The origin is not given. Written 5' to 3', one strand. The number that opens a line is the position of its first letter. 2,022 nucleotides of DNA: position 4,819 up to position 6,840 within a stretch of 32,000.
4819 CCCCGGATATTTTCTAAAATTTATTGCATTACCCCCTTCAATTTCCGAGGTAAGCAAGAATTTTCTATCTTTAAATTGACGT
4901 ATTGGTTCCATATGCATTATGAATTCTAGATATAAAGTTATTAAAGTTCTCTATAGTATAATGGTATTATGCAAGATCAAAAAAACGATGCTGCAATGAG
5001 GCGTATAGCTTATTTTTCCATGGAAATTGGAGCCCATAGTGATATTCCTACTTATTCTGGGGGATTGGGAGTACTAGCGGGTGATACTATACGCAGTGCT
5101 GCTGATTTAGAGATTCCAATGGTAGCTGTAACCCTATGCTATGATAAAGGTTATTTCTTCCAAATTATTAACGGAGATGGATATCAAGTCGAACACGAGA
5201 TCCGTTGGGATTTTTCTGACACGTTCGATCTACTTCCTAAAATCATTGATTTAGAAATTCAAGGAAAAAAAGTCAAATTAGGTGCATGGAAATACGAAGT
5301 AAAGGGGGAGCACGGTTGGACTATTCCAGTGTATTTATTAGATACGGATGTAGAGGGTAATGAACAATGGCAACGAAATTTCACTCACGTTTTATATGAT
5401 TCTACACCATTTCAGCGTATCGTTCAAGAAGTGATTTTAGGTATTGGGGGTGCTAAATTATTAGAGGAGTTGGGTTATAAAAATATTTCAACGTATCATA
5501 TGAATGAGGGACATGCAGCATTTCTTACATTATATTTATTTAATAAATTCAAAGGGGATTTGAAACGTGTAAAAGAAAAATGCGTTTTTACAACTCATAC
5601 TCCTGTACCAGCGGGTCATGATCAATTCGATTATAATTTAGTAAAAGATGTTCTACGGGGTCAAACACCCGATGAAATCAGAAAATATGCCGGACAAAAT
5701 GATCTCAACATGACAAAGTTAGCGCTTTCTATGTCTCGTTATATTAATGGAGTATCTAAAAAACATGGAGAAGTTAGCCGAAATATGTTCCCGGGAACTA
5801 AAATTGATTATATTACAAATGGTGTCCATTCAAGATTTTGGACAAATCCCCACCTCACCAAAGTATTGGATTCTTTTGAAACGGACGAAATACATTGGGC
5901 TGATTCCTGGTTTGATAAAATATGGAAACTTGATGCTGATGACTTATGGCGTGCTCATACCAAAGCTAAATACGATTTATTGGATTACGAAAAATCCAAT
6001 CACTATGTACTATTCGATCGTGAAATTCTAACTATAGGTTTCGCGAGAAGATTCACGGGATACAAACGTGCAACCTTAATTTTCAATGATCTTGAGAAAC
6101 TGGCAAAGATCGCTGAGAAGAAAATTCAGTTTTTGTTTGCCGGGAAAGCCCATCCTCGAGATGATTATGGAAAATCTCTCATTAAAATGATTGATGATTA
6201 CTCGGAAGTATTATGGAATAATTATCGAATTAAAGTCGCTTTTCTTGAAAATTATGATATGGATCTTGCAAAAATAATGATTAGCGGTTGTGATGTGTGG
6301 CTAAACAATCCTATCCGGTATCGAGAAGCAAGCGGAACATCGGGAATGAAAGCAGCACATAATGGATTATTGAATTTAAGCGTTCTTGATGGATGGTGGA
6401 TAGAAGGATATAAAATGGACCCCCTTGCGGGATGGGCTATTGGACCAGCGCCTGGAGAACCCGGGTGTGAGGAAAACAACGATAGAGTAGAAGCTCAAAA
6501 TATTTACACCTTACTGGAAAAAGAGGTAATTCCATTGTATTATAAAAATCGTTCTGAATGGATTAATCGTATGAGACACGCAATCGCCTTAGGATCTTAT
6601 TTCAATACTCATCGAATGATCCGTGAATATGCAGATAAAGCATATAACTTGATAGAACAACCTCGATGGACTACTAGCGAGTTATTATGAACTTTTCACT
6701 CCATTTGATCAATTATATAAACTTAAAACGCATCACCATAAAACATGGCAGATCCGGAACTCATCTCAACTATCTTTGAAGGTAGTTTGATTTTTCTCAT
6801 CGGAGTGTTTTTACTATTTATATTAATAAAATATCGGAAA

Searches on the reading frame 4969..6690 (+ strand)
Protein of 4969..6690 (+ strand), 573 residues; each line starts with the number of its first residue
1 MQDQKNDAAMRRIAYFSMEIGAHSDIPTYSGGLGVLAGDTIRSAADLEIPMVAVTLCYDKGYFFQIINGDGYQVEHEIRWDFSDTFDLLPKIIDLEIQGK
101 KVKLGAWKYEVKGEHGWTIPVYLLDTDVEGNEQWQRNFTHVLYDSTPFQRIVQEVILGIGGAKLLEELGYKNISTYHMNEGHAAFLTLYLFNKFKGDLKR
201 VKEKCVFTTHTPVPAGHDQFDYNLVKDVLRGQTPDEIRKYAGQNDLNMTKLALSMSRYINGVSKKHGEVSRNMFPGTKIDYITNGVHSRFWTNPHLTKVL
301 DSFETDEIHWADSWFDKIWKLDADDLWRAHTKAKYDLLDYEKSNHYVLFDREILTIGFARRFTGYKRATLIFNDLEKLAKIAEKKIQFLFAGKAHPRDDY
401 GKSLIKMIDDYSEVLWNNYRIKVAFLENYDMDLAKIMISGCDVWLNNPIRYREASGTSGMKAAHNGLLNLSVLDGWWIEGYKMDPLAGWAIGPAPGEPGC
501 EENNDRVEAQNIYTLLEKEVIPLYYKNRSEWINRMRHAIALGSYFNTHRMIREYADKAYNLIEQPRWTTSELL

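Call 88: search_protein_families(library=pfam, proteins=[window:4969-6690:+], max_evalue=0.001)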
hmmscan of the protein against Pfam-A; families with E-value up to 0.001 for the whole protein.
window:4969-6690:+ (573 aa): 2 families
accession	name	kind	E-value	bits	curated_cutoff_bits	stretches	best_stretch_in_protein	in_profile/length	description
PF00343.26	Phosphorylase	-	1.7e-35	122.9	27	2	242-479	320-583/713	Carbohydrate phosphorylase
PF08323.17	Glyco_transf_5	-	0.00017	21.8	22.7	1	101-266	63-220/239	Starch synthase catalytic domain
